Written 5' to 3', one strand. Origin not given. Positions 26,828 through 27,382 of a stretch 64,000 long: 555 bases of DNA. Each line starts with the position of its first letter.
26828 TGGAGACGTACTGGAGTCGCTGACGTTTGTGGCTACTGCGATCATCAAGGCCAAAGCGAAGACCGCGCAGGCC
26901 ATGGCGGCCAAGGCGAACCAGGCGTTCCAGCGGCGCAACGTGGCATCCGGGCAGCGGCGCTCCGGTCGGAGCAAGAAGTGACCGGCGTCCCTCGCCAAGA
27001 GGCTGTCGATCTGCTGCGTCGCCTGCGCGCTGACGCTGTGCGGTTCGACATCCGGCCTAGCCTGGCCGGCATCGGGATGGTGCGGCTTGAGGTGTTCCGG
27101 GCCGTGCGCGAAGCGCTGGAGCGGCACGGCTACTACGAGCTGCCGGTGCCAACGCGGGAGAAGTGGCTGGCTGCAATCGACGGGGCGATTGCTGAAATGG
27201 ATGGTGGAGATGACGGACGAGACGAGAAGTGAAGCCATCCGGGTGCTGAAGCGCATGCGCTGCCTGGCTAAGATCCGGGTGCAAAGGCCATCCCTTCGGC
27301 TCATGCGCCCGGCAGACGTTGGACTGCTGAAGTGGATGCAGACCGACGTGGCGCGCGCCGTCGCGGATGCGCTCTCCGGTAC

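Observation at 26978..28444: Tandem array of an unrecognised small helical paralog family at the head of the rightward early operon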

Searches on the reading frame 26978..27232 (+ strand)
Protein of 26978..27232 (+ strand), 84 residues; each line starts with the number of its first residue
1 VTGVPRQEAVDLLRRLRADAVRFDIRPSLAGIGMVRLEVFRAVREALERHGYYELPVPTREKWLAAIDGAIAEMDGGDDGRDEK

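Call 6: search_protein_families(library=pfam, proteins=[window:26978-27232:+], max_evalue=1)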
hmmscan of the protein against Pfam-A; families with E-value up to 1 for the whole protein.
window:26978-27232:+ (84 aa): 1 family
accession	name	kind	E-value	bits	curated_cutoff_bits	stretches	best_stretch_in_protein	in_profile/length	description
PF00152.25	tRNA-synt_2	-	0.21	11.1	25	1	15-59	5-48/308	tRNA synthetases class II (D, K and N)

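Call 7: search_protein_families(library=phrogs, proteins=[window:26978-27232:+], max_evalue=1)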
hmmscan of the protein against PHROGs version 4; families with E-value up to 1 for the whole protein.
window:26978-27232:+ (84 aa): 1 family
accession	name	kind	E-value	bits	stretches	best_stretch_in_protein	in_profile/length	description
phrog_38513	-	unknown function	0.091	14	1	13-70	27-85/106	-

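Call 11: find_homologous_proteins(query=A1, max_evalue=0.01)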
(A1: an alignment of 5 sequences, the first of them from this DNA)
Query A1 (5 sequences) (84 aa, profile of the alignment): 6 proteins with E <= 0.01 among 4251 candidates.
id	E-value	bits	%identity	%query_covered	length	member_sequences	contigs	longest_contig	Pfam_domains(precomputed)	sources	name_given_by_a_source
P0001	8.0e-30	121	99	100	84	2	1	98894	-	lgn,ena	-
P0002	1.7e-25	107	37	40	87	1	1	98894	-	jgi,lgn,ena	-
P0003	1.6e-18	85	36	93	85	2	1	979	-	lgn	-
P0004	6.1e-15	73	34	82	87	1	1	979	-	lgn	-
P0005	2.1e-14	71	38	77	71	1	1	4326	-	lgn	-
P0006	7.0e-11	60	51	87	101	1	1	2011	-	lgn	-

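Call 13: find_encoding_contigs(protein=P0001, flank=10000, max_places=4)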
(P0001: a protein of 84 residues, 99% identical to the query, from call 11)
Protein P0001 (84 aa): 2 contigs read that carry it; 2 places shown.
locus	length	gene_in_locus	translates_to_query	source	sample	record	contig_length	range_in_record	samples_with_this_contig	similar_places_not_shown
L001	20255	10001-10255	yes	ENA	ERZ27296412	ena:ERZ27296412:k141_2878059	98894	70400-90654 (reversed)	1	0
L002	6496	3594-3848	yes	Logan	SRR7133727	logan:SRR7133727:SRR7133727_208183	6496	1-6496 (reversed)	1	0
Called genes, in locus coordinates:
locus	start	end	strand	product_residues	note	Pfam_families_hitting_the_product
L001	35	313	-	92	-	-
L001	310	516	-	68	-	-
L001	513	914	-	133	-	-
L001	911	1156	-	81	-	-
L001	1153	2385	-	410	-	-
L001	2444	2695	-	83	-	-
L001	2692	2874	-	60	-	-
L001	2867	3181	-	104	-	-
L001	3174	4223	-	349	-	-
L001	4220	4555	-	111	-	-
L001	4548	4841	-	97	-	-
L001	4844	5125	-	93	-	-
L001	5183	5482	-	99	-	-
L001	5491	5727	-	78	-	-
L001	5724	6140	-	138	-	-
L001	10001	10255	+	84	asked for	-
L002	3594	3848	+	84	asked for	-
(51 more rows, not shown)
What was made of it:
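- Checked: The public gene calls on the source contig (ENA ERZ27296412 k141_2878059, 98,894 bp) are the same genes (call 13).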

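Call 14: find_encoding_contigs(protein=P0005, flank=10000, max_places=4)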
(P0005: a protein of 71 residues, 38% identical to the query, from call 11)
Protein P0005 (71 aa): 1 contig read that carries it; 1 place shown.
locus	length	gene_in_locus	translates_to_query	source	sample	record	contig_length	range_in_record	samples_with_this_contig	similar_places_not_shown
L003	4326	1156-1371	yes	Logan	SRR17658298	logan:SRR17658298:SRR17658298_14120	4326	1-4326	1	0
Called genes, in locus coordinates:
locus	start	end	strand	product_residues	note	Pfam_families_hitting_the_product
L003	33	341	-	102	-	-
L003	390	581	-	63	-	-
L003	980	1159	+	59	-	-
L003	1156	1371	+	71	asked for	-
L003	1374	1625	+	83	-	-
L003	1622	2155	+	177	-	-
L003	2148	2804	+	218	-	-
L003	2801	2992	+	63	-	-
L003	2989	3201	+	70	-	-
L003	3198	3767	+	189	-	-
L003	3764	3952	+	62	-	-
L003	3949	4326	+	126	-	?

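Call 15: find_encoding_contigs(protein=P0006, flank=10000, max_places=4)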
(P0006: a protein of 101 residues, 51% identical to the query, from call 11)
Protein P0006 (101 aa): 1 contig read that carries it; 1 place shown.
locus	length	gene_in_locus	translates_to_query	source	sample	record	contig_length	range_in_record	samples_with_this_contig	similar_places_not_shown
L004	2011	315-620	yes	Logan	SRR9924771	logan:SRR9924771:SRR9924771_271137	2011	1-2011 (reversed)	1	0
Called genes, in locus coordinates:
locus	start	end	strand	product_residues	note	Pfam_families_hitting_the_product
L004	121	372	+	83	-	-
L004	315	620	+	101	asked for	-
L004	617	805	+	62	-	-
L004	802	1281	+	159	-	PF25764:KIF21A_4th (weak)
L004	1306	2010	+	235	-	?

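Call 16: find_encoding_contigs(protein=P0004, flank=10000, max_places=4)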
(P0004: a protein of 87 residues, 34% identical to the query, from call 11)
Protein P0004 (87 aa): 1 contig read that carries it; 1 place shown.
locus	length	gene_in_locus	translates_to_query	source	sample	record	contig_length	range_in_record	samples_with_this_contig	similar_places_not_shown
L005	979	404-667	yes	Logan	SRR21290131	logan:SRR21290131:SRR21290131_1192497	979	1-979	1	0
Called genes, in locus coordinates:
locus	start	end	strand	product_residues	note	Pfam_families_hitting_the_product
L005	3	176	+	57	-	?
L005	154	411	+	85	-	-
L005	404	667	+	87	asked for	-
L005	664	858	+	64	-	-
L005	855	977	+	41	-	?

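Call 29: predict_structure(alignment_id=A2)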
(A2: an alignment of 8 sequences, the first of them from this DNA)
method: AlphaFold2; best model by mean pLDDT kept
length: 84 residues; sequences in the alignment: 8
mean_pLDDT: 83.7   pTM: 0.74
mean pLDDT of the five models: 83.7, 82.2, 81.2, 81.2, 81.1
residues with pLDDT >= 90: 42; 70-90: 29; 50-70: 6; < 50: 7
segments of 3 or more residues with pLDDT < 50: 79-81
pLDDT, mean of each block of 10 residues (from residue 1): 75 93 87 81 93 88 94 73 46
secondary structure, 60 per line:
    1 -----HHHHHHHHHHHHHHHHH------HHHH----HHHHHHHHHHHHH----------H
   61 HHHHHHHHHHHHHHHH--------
elements in order: H6-22 H29-32 H37-49 H60-76
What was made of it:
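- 26978..27232 (+): Copy A (84 aa, GTG start), A-type subfamily. AlphaFold2 pLDDT 83.7, pTM 0.74, helical bundle (call 29).
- The AlphaFold2 model is confident (call 29).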

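Call 33: fold_search(model_id=the predicted structure, library=pdb)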
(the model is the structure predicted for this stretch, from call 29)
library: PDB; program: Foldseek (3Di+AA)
matches with E <= 10: 47; with E <= 0.001: 0
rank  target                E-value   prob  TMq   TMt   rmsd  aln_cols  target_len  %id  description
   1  4nso_B                1.7e+00  0.16  0.37  0.34  14.5        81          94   16  Crystal structure of the effector-immunity protein complex (released 2014-04-16)
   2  3anw_B                2.2e+00  0.18  0.36  0.20  11.4        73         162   12  A protein complex essential initiation of DNA replication (released 2011-07-27)
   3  9j00_A                2.9e+00  0.08  0.29  0.27   8.5        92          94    9  Crystal Structure Sensory Appendage Protein 2 from Anopheles culicifacies in space group P21 with three molecules per  (released 2025-08-06)
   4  4nsr_D                3.9e+00  0.10  0.34  0.32  11.3        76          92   13  Crystal structure of the Immunity protein (released 2014-04-16)
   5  9iw4                  4.1e+00  0.07  0.27  0.24   8.2        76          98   10  Crystal Structure Sensory Appendage Proteins 2 from Anopheles culicifacies (released 2026-01-28)
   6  4a3v_B                4.3e+00  0.06  0.25  0.26   9.6        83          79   14  yeast regulatory particle proteasome assembly chaperone Hsm3 in complex with Rpt1 C-terminal fragment (released 2012-04-11)
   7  4a3v_D                4.8e+00  0.06  0.25  0.27   9.3        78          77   15  yeast regulatory particle proteasome assembly chaperone Hsm3 in complex with Rpt1 C-terminal fragment (released 2012-04-11)
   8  9u7r_C                4.8e+00  0.06  0.27  0.11   8.7        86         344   14  Substrate-free human 26S proteasome purified by midnolin, 20S proteasome, RPTs and RPN11 part (released 2026-04-01)
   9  4nsr_C                5.1e+00  0.08  0.34  0.31  14.5        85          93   12  Crystal structure of the Immunity protein (released 2014-04-16)
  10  9j00_C                5.1e+00  0.06  0.28  0.24   8.5        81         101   10  Crystal Structure Sensory Appendage Protein 2 from Anopheles culicifacies in space group P21 with three molecules per  (released 2025-08-06)
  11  8usb_E                5.7e+00  0.06  0.28  0.11   9.7        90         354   13  Non-substrate-engaged human 26S proteasome with Nub1/FAT10 bound to Rpn1 (released 2024-11-06)
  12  4v8a_CT               5.7e+00  0.05  0.25  0.23  13.6        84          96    8  The structure of thermorubin in complex with the 70S ribosome from Thermus thermophilus. (released 2014-07-09)
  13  8ouw_A                5.7e+00  0.04  0.26  0.14  13.3        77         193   13  Cryo-EM structure of CMG helicase bound to TIM-1/TIPN-1 and homodimeric DNSN-1 on fork DNA (Caenorhabditis elegans) (released 2023-08-16)
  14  2ip6                  6.0e+00  0.08  0.33  0.33  11.7        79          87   18  Crystal structure of PedB (released 2007-10-02)
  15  9nkg_C                6.0e+00  0.07  0.31  0.10   8.6        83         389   13  Structure of substrate engaged MIDN-bound human 26S proteasome, EB-MIDN (Composite map) (released 2025-05-07)
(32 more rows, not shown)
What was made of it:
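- On HTH (XRE/Cro-type) or ribbon-helix-helix DNA-binding regulators: Foldseek of a confident model (pLDDT 83.7) against the PDB found nothing at E below 1 (call 33).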

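Call 34: fold_search(model_id=the predicted structure, library=viral)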
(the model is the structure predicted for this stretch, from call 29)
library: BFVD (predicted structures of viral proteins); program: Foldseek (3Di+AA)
matches with E <= 10: 144; with E <= 0.001: 0
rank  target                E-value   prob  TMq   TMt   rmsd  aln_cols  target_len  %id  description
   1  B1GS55                1.3e+00  0.23  0.39  0.33   6.3        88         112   17  Exported phage protein [Salmonella phage Vi II-E1]
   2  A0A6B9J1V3            1.4e+00  0.80  0.67  0.44   6.1       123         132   14  Uncharacterized protein [Rhizobium phage RL2RES]
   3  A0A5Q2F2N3            1.5e+00  0.47  0.48  0.12   5.7        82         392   15  Uncharacterized protein [Serratia phage JS26]
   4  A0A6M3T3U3            1.6e+00  0.30  0.41  0.42   9.1        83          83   17  (no name in the UniProt tables at hand)
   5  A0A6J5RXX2            1.7e+00  0.13  0.25  0.10   9.8        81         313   20  DnaJ DnaJ-class molecular chaperone with C-terminal Zn finger domain [uncultured Caudovirales phage]
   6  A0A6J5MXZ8            1.7e+00  0.11  0.25  0.18  11.1        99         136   12  Uncharacterized protein [uncultured Caudovirales phage]
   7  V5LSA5                2.1e+00  0.10  0.30  0.10  16.3        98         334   11  (no name in the UniProt tables at hand)
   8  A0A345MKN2            2.3e+00  0.10  0.33  0.23   9.1       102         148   17  (no name in the UniProt tables at hand)
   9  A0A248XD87            2.4e+00  0.12  0.30  0.08  10.9        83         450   17  Putative pyrophosphatase [Klebsiella phage YMC16/01/N133_KPN_BP]
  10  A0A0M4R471            2.6e+00  0.38  0.47  0.53   4.9        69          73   13  Uncharacterized protein [Citrobacter phage Margaery]
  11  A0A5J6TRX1            2.6e+00  0.20  0.42  0.41   6.8        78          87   15  (no name in the UniProt tables at hand)
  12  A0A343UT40            2.7e+00  0.66  0.62  0.52   3.4        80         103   18  (no name in the UniProt tables at hand)
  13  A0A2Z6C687            2.7e+00  0.10  0.34  0.13  14.3        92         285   21  94K-N [Antheraea pernyi nuclear polyhedrosis virus]
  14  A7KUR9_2              2.9e+00  0.25  0.43  0.05   6.7        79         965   18  (no name in the UniProt tables at hand)
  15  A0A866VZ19            3.0e+00  0.10  0.34  0.14  11.7        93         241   13  Nonstructural protein [Salamander influenza-like virus]
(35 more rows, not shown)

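Call 35: search_protein_representatives(alignment_id=A2)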
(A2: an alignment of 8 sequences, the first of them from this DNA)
Query: 8 sequences, 87 profile positions. Proteins with E-value up to 0.001 (for the whole library): 22; up to 1e-10: 6; up to 1e-30: 1. The best 22 are listed.
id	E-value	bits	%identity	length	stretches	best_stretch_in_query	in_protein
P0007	3.6e-53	194.1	-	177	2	1-86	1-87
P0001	1.1e-27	112.4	-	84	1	6-86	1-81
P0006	7.6e-25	103.3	-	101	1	7-86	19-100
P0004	2.7e-22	95.1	-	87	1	1-85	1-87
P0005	5.6e-20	87.7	-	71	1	13-82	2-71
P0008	5.5e-12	62.0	-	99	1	4-85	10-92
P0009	1.7e-09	54.1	-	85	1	7-81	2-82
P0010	7.3e-09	52.0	-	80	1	7-82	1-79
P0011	1.7e-08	50.8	-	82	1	6-86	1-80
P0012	1.9e-08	50.7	-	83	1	9-82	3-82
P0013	5.6e-08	49.2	-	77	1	6-81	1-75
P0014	7.5e-08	48.8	-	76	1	8-82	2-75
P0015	1.4e-06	44.7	-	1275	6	62-84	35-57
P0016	2.6e-06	43.8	-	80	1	8-80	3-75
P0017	5.0e-06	42.9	-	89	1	9-84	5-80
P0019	6.4e-06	42.6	-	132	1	3-84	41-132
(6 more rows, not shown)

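Call 38: search_solved_structures(query=A3, max_evalue=10, show_alignments=2)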
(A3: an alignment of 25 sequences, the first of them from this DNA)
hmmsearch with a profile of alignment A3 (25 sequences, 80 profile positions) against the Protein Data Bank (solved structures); distinct sequences matched with E-value up to 10: 15.
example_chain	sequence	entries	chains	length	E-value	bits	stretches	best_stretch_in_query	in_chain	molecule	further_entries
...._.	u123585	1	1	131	0.13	15.7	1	4-24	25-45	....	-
7c6d_A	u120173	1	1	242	0.22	15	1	9-58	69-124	Chitosanase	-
7c6c_A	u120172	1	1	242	0.22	15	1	9-58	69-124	Chitosanase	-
3bh0_A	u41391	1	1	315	0.3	14.6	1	12-68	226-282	DNAB-LIKE REPLICATIVE HELICASE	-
3bgw_A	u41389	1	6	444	0.42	14.1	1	12-68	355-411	DNAB-Like Replicative Helicase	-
191l_A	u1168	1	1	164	0.45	14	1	34-65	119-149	LYSOZYME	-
1l36_A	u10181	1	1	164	0.51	13.8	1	34-65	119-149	LYSOZYME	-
1l73_A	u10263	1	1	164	0.63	13.5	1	34-65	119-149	LYSOZYME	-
9cte_A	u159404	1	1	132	0.74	13.3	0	4-24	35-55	De novo protein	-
1l70_A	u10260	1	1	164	0.75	13.3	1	34-65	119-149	LYSOZYME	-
168l_A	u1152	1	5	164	0.99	12.9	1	34-65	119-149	T4 LYSOZYME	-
2e2e_A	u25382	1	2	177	1.4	12.4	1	42-73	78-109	Formate-dependent nitrite reductase complex nrfG subunit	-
6rul_A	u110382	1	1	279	1.8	12.1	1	58-74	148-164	GFP-LAMA-F98 a GFP enhancer nanobody with cpDHFR insertion,Dihydrofolate reductase,GFP-LAM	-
6rum_A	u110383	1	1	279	2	11.9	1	58-74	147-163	GFP-LAMA-G97 a GFP enhancer nanobody with cpDHFR insertion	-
4hxt_A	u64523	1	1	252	3.7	11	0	28-50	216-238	De Novo Protein OR329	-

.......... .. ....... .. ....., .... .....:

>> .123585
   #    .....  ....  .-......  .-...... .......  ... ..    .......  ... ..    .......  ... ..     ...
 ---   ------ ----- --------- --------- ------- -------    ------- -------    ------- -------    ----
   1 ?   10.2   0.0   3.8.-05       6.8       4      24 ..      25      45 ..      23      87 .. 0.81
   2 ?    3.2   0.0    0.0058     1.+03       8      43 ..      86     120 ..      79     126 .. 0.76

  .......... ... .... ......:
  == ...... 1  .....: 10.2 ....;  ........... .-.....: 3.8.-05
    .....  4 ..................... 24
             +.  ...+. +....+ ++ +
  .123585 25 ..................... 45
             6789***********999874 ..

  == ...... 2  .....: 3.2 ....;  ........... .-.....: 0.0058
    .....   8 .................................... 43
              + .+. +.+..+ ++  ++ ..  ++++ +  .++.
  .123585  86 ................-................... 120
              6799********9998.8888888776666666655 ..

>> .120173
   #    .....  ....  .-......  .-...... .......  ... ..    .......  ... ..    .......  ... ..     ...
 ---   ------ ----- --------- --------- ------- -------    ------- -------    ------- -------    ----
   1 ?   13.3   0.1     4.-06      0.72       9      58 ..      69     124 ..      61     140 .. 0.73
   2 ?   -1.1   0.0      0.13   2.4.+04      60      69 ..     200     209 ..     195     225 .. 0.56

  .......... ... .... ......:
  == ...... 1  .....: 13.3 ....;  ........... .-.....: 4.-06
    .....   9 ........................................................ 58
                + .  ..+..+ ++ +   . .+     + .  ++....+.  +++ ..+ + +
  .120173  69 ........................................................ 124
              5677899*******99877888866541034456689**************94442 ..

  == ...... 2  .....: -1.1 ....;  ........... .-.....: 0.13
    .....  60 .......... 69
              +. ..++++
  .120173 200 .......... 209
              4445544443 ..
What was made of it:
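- On Anti-CRISPR/anti-defence operon (Acr-Aca type): A profile search of PDB sequences and Foldseek searches of the PDB and BFVD found nothing significant (calls 33, 34, 38).
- Tried and rejected: A PDB sequence-profile search and Foldseek against PDB and BFVD with a confident model found nothing below E of about 0.1-1 (calls 33, 34, 38).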

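Call 41: find_related_loci(query=A4, collection=genome_contigs, flank=10000)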
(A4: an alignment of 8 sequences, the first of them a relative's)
Query A4 (85 aa) in genome_contigs; peptide patterns used: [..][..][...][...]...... (x = any residue, [..] = any of these).
106 stretches matched a pattern, but none encodes a relative of the query by tblastn (E <= 1e-3).

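Call 42: find_related_loci(query=A4, collection=viral_contigs, flank=10000)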
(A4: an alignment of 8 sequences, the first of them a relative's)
Query A4 (85 aa) in viral_contigs; peptide patterns used: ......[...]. (x = any residue, [..] = any of these).
41 stretches matched a pattern, but none encodes a relative of the query by tblastn (E <= 1e-3).

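Call 43: find_homologous_proteins(query=A3, max_evalue=0.01)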
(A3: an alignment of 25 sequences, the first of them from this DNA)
Query A3 (25 sequences) (84 aa, profile of the alignment): 7 proteins with E <= 0.01 among 8000 candidates.
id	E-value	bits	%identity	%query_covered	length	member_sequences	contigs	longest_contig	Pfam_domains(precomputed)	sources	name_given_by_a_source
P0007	5.7e-34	134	38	88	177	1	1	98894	-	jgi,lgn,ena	-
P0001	1.1e-21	95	99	100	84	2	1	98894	-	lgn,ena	-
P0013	9.0e-16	76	34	86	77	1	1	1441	-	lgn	-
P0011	1.4e-15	75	-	-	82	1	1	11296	-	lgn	-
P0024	5.8e-15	73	29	79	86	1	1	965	-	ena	-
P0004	2.3e-14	71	34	82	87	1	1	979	-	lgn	-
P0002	1.8e-12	65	37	40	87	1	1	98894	-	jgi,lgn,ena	-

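Call 44: find_encoding_contigs(protein=P0011, flank=10000, max_places=3)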
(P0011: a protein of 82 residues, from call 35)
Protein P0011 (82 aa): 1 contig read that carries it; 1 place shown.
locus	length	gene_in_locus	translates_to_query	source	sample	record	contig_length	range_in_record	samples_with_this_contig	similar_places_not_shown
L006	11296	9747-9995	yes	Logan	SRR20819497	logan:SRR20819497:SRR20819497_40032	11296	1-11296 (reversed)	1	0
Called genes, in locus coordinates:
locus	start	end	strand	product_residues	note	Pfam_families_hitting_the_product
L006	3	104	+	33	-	?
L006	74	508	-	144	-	PF24623:Phage_zn_bind_8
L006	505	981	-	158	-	-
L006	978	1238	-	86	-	-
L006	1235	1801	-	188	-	-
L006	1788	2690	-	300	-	PF12684:DUF3799, PF12705:PDDEXK_1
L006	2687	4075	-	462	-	-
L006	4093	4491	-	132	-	-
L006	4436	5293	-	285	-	-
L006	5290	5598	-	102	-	-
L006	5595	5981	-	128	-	-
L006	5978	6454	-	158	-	-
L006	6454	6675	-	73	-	-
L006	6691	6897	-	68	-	-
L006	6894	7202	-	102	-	-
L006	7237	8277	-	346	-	-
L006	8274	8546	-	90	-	-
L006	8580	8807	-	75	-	-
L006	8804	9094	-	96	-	-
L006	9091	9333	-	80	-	-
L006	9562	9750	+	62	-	-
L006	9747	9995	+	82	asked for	-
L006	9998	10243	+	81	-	-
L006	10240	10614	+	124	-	-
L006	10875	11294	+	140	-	?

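Call 45: find_encoding_contigs(protein=P0013, flank=10000, max_places=3)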
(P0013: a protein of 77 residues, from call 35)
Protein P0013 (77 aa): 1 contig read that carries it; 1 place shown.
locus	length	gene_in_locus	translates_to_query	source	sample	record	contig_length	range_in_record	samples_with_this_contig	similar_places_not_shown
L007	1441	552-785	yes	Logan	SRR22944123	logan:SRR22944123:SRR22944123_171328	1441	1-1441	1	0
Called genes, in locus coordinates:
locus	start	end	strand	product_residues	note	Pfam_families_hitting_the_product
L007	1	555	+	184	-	?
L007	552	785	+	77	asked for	-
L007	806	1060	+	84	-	-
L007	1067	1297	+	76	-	-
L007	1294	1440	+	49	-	?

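Call 50: find_homologous_proteins(query=A4, max_evalue=0.01)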
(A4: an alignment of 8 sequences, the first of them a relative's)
Query A4 (8 sequences) (85 aa, profile of the alignment): 12 proteins with E <= 0.01 among 8000 candidates.
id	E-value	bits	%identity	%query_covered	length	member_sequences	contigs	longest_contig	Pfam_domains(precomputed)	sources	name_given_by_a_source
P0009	2.0e-27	113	100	100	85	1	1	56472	-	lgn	-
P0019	1.4e-26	111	43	94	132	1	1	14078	-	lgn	-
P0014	5.4e-26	109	44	93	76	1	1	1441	-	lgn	-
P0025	1.3e-25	107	46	94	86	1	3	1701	-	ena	-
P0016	3.3e-25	106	40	86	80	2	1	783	-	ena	-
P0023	3.6e-24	103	35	88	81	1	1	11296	-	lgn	-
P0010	6.7e-21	92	40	92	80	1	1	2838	-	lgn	-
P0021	9.8e-21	92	32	96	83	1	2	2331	-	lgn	-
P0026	1.3e-13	69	44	92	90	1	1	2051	-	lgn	-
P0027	1.5e-9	56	41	88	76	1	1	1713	-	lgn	-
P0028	3.8e-6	45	41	89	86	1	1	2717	-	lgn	-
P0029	4.7e-6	45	42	49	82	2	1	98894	-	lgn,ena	-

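Call 51: find_encoding_contigs(protein=P0009, flank=10000, max_places=3)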
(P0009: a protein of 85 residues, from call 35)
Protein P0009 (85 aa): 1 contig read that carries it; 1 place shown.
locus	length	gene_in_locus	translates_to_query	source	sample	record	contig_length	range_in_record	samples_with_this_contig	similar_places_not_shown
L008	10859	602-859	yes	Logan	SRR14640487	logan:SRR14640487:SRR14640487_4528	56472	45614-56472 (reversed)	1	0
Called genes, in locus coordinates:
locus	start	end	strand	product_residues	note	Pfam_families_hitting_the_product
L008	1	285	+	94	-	?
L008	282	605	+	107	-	-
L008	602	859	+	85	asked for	-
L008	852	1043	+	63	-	-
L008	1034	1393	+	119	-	-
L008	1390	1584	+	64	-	-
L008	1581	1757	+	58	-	-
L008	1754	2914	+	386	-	-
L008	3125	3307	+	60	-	-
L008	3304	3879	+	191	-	-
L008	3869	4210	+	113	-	PF13223:DUF4031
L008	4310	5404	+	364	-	PF01555:N6_N4_Mtase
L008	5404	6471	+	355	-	-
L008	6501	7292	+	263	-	PF01695:IstB_IS21 (faint)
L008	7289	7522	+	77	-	-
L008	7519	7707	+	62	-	-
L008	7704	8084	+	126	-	-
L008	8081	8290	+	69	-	-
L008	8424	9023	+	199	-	-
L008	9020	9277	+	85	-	-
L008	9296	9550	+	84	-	-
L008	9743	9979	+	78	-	-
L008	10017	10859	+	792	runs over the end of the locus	-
